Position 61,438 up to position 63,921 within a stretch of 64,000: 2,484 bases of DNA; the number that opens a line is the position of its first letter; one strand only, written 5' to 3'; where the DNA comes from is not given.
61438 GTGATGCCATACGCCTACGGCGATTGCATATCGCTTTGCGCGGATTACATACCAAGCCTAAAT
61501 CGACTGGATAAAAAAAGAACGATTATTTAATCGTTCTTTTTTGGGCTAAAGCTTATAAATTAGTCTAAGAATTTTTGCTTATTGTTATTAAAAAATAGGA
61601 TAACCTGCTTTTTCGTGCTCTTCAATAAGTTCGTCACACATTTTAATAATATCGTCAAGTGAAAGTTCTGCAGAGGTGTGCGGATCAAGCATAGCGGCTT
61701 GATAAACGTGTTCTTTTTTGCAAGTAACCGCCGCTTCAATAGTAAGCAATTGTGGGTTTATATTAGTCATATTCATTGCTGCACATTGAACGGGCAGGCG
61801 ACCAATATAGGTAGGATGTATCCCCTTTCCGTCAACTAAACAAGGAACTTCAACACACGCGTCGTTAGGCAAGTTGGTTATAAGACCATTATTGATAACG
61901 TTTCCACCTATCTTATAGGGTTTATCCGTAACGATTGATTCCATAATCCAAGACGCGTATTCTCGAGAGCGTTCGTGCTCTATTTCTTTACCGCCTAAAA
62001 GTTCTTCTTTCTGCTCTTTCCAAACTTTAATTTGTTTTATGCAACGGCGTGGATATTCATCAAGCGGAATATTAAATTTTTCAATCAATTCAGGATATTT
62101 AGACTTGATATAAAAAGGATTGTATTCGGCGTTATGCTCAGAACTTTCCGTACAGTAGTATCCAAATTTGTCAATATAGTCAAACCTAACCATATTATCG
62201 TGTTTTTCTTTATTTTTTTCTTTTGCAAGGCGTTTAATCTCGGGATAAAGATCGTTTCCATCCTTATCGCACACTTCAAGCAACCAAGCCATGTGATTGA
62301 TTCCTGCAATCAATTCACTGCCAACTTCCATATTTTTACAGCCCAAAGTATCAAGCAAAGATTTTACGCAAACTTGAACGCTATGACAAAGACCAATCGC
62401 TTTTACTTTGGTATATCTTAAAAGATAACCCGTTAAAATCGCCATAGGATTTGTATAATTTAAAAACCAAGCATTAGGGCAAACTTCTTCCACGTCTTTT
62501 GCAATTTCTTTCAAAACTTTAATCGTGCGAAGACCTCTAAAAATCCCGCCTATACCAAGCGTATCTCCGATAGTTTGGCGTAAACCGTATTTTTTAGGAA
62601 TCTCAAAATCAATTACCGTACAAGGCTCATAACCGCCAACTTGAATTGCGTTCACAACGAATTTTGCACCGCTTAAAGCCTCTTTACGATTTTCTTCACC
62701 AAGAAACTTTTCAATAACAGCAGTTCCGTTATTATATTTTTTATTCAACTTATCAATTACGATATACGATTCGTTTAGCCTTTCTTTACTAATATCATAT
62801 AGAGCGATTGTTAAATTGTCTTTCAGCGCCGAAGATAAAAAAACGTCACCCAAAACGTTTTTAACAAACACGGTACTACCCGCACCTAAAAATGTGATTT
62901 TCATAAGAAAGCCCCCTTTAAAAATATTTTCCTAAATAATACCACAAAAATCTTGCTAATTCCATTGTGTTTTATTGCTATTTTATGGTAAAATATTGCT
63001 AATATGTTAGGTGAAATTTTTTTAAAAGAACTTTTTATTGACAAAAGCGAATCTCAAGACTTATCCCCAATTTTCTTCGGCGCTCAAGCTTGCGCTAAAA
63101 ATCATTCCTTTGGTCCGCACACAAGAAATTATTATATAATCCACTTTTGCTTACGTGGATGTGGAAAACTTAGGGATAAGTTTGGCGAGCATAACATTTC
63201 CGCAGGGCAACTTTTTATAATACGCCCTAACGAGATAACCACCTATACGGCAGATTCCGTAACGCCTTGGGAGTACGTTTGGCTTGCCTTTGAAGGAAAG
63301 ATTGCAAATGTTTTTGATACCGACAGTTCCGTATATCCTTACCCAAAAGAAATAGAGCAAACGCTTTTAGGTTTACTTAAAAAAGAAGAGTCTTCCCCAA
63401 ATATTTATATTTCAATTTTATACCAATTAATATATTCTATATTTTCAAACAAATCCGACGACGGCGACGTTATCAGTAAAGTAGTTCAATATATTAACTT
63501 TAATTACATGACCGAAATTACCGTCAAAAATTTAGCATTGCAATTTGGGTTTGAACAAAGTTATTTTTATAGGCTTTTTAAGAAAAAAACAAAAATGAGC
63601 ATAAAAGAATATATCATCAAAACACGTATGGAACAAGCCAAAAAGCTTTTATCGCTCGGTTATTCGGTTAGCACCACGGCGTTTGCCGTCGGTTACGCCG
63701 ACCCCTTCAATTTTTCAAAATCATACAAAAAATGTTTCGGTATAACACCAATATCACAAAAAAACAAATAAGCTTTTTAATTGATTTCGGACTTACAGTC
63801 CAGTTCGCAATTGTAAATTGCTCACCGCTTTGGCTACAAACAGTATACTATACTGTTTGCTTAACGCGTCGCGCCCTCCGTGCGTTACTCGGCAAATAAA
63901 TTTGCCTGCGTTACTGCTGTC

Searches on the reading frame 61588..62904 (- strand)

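Call 94: search_protein_families(library=pfam, max_evalue=0.001, proteins=[window:61588-62904:-])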
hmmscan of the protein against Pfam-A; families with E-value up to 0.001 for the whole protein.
window:61588-62904:- (438 aa): 3 families
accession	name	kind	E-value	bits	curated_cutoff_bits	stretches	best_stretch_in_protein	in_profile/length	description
PF11975.13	Glyco_hydro_4C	-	3.6e-68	230.1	24.1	1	199-410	1-211/211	Family 4 glycosyl hydrolase C-terminal domain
PF02056.22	Glyco_hydro_4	-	1.3e-62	211.1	23.2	1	2-187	1-181/183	Family 4 glycosyl hydrolase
PF00056.29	Ldh_1_N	-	0.00096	19.6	27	0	127-166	94-133/141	lactate/malate dehydrogenase, NAD binding domain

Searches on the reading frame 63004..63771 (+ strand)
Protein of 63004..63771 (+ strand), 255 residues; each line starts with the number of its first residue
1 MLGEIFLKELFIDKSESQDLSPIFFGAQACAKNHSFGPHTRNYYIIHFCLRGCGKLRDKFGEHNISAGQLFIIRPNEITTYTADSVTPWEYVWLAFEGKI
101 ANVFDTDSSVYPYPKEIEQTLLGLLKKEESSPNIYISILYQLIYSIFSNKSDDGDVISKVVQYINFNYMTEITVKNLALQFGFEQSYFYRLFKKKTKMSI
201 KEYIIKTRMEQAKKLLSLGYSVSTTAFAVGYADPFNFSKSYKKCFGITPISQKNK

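Call 94: search_protein_families(library=pfam, max_evalue=0.001, proteins=[window:63004-63771:+])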
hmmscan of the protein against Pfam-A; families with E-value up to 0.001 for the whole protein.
window:63004-63771:+ (255 aa): 3 families
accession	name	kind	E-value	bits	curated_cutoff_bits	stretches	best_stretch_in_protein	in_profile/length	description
PF02311.25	AraC_binding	-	5.6e-20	71.9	21.1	1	23-102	3-82/135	AraC-like ligand binding domain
PF12833.13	HTH_18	-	3.4e-18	66.1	33.6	1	177-249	1-74/80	Helix-turn-helix domain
PF00165.29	HTH_AraC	-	1.6e-16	60.4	26.6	2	167-204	4-41/42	Bacterial regulatory helix-turn-helix proteins, AraC family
